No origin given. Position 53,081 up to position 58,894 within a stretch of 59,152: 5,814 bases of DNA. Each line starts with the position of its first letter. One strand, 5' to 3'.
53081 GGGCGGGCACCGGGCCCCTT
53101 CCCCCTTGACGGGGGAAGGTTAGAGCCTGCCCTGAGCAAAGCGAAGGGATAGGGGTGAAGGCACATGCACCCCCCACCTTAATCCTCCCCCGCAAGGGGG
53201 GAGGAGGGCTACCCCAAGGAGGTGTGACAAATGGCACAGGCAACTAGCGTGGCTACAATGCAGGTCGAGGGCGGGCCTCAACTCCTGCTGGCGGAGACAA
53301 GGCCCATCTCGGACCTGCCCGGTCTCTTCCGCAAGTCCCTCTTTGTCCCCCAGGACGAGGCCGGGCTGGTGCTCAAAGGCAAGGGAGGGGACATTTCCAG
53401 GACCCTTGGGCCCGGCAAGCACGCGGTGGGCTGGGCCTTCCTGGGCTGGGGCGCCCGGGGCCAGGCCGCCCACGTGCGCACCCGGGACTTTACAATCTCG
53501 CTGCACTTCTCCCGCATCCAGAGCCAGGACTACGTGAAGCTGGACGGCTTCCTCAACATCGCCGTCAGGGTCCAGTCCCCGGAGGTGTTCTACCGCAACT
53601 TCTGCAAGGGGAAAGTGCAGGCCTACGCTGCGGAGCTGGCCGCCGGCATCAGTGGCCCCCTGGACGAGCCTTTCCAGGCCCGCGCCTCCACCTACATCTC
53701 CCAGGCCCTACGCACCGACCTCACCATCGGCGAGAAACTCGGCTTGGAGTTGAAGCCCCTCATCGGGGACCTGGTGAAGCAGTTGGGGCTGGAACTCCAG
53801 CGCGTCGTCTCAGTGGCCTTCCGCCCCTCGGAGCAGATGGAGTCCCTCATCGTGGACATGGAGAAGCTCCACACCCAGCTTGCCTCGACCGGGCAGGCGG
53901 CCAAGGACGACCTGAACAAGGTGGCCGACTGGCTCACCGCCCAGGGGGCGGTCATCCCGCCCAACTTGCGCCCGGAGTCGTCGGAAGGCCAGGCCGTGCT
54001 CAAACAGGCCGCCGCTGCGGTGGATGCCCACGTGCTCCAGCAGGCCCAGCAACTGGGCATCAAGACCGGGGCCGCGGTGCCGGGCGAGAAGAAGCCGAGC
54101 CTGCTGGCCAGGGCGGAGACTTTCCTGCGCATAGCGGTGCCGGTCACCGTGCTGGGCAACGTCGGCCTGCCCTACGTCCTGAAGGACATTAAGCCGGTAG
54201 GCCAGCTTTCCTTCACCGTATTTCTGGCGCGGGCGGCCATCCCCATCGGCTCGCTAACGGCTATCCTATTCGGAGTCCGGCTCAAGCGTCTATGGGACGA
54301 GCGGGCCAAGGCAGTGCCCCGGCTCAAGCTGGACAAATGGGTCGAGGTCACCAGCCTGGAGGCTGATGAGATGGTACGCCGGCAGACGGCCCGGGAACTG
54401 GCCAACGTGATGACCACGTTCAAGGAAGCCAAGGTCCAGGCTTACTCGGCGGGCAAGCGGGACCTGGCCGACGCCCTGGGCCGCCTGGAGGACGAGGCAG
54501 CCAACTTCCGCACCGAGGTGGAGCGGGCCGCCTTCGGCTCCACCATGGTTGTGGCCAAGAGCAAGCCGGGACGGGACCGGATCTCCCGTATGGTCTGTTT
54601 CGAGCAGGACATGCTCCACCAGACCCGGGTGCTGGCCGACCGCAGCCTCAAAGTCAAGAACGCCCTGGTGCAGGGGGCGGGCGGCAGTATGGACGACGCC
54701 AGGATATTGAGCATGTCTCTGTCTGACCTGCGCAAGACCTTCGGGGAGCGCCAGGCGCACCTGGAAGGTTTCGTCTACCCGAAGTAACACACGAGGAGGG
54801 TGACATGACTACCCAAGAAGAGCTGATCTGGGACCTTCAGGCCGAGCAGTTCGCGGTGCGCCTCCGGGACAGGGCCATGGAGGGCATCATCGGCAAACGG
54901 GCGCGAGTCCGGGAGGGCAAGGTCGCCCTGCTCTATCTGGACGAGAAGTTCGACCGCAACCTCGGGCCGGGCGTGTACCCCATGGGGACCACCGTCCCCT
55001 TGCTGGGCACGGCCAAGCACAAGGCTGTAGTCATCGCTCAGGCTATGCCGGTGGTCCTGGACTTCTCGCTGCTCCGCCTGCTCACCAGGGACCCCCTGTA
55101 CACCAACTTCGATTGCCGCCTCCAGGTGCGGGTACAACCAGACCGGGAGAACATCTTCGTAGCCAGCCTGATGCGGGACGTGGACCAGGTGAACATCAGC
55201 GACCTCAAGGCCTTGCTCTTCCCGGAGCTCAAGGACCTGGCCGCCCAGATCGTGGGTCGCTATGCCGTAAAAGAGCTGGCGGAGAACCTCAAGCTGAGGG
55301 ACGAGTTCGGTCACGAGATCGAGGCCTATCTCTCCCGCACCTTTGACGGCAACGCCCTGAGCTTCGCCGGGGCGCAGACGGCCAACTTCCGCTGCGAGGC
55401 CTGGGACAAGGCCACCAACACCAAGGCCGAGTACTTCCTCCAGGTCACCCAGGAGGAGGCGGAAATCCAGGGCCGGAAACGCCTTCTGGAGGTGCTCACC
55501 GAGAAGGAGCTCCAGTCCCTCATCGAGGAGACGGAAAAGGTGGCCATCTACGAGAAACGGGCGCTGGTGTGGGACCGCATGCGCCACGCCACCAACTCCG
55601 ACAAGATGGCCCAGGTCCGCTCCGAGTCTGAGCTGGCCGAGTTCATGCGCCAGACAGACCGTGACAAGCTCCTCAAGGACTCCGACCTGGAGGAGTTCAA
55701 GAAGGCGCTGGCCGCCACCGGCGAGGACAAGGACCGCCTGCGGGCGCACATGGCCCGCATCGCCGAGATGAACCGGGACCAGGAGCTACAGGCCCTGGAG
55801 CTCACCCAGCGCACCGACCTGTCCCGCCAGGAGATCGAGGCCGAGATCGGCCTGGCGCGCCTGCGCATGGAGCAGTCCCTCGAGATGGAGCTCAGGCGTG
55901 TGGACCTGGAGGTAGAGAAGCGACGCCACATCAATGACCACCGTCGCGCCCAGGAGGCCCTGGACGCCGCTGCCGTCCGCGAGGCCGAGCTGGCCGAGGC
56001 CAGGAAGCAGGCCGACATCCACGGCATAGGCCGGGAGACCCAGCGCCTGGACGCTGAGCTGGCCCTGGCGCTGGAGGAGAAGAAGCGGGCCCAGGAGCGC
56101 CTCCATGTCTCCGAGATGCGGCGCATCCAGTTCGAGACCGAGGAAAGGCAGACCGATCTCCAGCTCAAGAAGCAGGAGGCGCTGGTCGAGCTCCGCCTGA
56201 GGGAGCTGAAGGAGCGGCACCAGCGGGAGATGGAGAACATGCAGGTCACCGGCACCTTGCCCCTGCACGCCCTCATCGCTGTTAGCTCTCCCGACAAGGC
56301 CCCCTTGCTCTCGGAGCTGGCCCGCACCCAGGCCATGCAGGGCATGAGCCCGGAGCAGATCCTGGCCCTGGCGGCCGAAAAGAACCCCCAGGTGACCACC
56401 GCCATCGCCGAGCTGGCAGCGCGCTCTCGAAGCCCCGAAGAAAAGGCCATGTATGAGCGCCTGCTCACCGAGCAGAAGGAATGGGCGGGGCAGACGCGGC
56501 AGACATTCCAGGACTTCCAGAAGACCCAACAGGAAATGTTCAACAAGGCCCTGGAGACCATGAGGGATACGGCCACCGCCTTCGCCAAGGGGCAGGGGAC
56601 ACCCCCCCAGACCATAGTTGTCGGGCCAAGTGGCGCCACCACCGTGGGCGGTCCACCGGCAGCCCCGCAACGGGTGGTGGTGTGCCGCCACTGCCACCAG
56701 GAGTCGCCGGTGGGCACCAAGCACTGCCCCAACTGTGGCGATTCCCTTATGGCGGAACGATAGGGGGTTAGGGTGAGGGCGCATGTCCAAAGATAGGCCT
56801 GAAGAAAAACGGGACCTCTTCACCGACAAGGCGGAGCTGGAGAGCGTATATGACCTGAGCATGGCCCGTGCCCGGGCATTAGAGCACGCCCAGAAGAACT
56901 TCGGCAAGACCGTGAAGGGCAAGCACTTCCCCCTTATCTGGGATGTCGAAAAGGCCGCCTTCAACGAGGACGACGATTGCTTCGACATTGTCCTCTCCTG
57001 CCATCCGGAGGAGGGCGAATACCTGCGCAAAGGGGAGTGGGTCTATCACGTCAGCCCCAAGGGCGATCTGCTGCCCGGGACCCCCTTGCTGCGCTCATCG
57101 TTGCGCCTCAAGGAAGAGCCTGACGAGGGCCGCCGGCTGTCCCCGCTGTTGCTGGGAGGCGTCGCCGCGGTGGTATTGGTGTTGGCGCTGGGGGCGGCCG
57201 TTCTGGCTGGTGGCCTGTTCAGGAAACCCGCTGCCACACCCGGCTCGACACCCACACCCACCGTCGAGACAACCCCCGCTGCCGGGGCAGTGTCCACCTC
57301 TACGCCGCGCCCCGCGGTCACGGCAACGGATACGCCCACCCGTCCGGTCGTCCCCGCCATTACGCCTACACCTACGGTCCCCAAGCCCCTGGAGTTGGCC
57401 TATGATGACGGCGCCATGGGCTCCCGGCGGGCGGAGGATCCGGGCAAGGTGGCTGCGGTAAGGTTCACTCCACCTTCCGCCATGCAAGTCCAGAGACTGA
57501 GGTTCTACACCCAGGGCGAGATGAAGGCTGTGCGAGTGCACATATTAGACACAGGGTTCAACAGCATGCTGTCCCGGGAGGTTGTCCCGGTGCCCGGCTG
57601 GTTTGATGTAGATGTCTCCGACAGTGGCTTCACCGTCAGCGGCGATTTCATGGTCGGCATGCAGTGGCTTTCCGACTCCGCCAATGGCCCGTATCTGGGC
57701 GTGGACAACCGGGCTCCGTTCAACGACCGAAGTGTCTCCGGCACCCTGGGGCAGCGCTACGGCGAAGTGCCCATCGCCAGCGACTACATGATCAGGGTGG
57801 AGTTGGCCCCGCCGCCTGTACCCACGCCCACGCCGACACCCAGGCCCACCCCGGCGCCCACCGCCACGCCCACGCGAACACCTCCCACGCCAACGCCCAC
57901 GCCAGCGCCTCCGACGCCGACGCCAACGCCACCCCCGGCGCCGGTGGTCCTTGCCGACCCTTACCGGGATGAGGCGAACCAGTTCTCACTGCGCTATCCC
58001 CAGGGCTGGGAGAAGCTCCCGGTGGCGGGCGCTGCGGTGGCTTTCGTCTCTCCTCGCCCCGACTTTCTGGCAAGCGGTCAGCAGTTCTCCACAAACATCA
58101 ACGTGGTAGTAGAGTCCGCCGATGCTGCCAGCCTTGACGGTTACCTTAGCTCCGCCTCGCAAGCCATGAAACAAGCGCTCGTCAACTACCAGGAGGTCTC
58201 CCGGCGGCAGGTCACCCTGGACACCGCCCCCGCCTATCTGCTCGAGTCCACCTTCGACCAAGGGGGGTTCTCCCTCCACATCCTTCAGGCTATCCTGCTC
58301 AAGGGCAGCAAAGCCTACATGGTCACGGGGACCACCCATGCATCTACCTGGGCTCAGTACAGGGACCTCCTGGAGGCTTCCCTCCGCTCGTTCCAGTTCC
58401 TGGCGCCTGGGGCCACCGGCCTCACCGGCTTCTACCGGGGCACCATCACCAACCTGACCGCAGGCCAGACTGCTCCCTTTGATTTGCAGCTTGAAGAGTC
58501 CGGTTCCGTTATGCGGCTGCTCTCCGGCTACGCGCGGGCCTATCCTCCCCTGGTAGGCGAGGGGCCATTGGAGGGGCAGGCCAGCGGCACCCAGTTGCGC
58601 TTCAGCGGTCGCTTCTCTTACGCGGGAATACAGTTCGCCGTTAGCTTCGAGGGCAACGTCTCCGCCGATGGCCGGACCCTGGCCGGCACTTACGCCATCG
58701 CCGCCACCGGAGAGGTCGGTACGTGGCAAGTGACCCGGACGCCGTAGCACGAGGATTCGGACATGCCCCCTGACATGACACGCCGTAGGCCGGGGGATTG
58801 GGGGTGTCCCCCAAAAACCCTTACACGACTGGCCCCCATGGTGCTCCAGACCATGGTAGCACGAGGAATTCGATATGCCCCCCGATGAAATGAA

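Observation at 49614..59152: Tandemly amplified array of SPFH-like coiled-coil proteins interleaved with a novel small-protein family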

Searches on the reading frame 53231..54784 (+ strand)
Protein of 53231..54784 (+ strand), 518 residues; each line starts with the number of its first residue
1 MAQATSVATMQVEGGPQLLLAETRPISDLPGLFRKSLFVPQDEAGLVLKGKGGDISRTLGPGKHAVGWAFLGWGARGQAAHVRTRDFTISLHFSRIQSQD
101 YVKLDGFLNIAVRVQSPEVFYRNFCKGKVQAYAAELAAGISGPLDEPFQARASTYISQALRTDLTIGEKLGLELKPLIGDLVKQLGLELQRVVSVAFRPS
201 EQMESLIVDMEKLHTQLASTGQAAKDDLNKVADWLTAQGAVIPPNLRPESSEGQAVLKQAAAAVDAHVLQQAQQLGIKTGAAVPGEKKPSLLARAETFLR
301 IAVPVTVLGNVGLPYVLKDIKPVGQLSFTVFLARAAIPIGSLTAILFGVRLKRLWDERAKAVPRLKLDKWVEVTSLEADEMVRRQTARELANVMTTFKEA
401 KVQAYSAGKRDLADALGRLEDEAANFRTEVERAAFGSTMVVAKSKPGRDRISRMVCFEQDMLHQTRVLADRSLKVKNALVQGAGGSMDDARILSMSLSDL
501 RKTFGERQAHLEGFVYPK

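Call 6: search_protein_families(library=pfam, proteins=[window:53231-54784:+], max_evalue=1)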
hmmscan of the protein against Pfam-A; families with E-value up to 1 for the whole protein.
window:53231-54784:+ (518 aa): 1 family
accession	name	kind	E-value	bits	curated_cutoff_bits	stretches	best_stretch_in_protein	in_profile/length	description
PF01145.31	Band_7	-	0.00013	22.5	23.6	1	39-206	3-154/176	SPFH domain / Band 7 family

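Call 10: search_protein_families(library=ncbifam, proteins=[window:53231-54784:+], max_evalue=1)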
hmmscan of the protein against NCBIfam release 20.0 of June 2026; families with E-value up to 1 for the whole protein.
window:53231-54784:+ (518 aa): 3 families
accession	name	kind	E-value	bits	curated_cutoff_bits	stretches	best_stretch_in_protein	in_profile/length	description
NF051442.1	NheB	equivalog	0.01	15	500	1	200-269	173-242/398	non-hemolytic enterotoxin subunit B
NF008649.0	PRK11644.1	equivalog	0.055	12.2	408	1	339-391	260-312/499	signal transduction histidine-protein kinase/phosphatase UhpB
NF051443.1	NheC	equivalog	0.18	11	420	1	185-258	146-218/352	non-hemolytic enterotoxin subunit C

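Call 11: search_protein_families(library=padloc, proteins=[window:53231-54784:+], max_evalue=1)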
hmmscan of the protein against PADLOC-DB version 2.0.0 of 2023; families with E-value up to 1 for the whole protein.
window:53231-54784:+ (518 aa): 0 families

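Call 12: search_protein_families(library=phrogs, proteins=[window:53231-54784:+], max_evalue=1)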
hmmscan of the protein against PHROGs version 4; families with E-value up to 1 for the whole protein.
window:53231-54784:+ (518 aa): 3 families
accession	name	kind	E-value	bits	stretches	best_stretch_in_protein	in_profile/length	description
phrog_35949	-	unknown function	0.036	15.1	0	348-382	21-55/66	-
phrog_16818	-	unknown function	0.12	13.7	0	122-133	57-68/86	-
phrog_9415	-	unknown function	0.89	10.4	0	357-432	50-126/168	-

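Call 85: find_homologous_proteins(query=A8, max_evalue=0.001)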
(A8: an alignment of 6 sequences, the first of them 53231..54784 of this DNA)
Query A8 (6 sequences) (518 aa, profile of the alignment): 2 proteins with E <= 0.001 among 8000 candidates.
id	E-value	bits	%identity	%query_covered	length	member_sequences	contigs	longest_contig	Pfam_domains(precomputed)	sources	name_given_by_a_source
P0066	2.9e-234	797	83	100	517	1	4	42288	-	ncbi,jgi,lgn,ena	-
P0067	9.1e-231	785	100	100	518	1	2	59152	-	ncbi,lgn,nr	ncbi:MAG: hypothetical protein HYY01_03295 [Chloroflexi bacterium]|nr:hypothetical protein [Chlorofl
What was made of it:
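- Tried and rejected: The L2 profile search returned only the window and its close relative, because of the candidate filter (call 85).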

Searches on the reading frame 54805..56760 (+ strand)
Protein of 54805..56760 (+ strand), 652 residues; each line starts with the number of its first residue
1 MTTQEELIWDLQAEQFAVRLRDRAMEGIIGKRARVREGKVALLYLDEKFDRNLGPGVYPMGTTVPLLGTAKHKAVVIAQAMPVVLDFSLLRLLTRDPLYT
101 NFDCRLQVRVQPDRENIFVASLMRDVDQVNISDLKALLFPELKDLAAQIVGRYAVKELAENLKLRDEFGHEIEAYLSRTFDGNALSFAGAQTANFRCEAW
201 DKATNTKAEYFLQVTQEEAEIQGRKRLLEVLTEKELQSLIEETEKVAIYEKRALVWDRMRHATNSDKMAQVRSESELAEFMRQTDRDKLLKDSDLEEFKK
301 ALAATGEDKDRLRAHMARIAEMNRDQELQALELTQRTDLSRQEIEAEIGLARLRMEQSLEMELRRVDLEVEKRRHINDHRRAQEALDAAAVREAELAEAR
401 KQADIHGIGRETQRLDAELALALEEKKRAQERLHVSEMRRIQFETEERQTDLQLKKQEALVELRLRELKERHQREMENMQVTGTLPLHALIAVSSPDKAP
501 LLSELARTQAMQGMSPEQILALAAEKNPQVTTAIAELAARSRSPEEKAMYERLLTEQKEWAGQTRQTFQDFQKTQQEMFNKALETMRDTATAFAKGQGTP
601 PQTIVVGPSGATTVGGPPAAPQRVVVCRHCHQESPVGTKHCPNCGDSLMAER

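Call 6: search_protein_families(library=pfam, proteins=[window:54805-56760:+], max_evalue=1)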
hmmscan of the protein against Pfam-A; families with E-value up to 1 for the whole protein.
window:54805-56760:+ (652 aa): 6 families
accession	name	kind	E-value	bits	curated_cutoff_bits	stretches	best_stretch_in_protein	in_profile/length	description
PF01145.31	Band_7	-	0.00046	20.7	23.6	1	34-191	2-128/176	SPFH domain / Band 7 family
PF12773.13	DZR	-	0.0069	17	27.3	1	627-646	1-20/45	Double zinc ribbon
PF17032.10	Zn_ribbon_15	-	0.069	14.4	28.9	1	622-645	50-73/73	zinc-ribbon family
PF13240.11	Zn_Ribbon_1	-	0.13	12.5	25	1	627-647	2-22/23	zinc-ribbon domain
PF18912.6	DZR_2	-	0.14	12.5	27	1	623-648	20-46/56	Double zinc ribbon domain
PF10114.15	PocR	-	0.55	10.4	23.9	0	289-334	105-150/162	Sensory domain found in PocR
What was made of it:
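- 54805..56763 (+): L3: an SPFH plus coiled-coil paralog of L1 with no transmembrane segment. It has a C-terminal zinc ribbon, CxxC-10-CxxC at aa 627-644 (56683-56736). It starts 18 bp after L2. Pfam Band_7 E 4.6e-4 and weak zinc-ribbon hits (call 6).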

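Call 10: search_protein_families(library=ncbifam, proteins=[window:54805-56760:+], max_evalue=1)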
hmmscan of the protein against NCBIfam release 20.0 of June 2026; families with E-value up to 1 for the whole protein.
window:54805-56760:+ (652 aa): 1 family
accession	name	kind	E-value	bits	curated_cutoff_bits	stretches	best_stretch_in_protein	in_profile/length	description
NF000681.0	PRK00034.3-1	equivalog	0.15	12.2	64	1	404-456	3-55/78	Asp-tRNA(Asn) amidotransferase subunit GatC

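Call 11: search_protein_families(library=padloc, proteins=[window:54805-56760:+], max_evalue=1)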
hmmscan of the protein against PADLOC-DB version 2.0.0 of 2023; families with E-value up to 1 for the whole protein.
window:54805-56760:+ (652 aa): 0 families

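Call 12: search_protein_families(library=phrogs, proteins=[window:54805-56760:+], max_evalue=1)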
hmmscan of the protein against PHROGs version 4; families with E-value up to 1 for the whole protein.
window:54805-56760:+ (652 aa): 1 family
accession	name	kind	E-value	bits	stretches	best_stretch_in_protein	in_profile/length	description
phrog_20925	-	unknown function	0.017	16.5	1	377-446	14-80/99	-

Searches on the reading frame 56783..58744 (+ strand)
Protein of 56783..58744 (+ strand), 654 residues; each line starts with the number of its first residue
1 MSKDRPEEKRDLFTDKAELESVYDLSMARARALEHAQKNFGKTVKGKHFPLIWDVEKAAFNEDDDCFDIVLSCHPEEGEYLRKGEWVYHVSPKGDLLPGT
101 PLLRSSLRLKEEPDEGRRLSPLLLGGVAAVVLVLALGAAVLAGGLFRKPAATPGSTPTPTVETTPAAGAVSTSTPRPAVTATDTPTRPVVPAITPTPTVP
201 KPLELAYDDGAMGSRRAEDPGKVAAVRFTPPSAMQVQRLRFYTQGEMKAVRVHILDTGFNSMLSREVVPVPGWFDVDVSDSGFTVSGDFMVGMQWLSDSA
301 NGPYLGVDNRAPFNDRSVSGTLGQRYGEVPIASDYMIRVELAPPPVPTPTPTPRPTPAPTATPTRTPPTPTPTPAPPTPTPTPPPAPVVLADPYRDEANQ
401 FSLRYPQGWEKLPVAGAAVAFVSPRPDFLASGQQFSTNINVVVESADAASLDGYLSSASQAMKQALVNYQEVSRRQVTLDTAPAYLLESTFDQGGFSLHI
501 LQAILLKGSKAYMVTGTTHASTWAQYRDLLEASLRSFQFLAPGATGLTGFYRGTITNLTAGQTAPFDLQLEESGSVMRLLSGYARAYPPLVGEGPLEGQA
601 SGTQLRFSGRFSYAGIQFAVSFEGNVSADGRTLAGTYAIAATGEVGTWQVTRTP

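Call 6: search_protein_families(library=pfam, proteins=[window:56783-58744:+], max_evalue=1)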
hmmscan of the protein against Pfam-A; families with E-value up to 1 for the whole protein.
window:56783-58744:+ (654 aa): 4 families
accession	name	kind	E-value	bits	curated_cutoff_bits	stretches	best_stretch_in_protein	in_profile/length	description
PF01789.22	PsbP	-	4e-11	43.6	23.5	1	393-539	5-155/155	PsbP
PF08786.17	DcrB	-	2e-08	34.8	27.2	1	436-535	26-126/127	DcrB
PF18933.6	PsbP_2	-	0.011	16.2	27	1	391-539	44-184/184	PsbP-like protein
PF10738.15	Lpp-LpqN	-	0.14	12.1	22.4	1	400-509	28-136/174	Probable lipoprotein LpqN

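Call 10: search_protein_families(library=ncbifam, proteins=[window:56783-58744:+], max_evalue=1)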
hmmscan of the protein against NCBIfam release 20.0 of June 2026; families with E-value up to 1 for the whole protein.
window:56783-58744:+ (654 aa): 3 families
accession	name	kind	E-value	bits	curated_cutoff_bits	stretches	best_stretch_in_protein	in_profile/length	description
NF047501.1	lipo_LIC_13215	equivalog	3.9e-07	29.7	200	1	432-521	79-177/194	LIC_13215 family putative lipoprotein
NF040946.1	PSII_PsbP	equivalog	0.00064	19.4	60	1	393-539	29-179/180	photosystem II reaction center PsbP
NF033761.1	gliding_GltJ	equivalog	0.1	11.6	450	1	116-234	366-479/671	adventurous gliding motility protein GltJ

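Call 11: search_protein_families(library=padloc, proteins=[window:56783-58744:+], max_evalue=1)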
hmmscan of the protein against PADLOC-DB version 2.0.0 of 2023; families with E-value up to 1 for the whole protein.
window:56783-58744:+ (654 aa): 0 families

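Call 12: search_protein_families(library=phrogs, proteins=[window:56783-58744:+], max_evalue=1)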
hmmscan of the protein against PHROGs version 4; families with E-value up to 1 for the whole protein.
window:56783-58744:+ (654 aa): 2 families
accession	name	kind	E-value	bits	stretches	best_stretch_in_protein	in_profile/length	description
phrog_15511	-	unknown function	4.6e-05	23.7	2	149-199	220-272/511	-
phrog_15428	-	unknown function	0.88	10.6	0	131-202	7-73/168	-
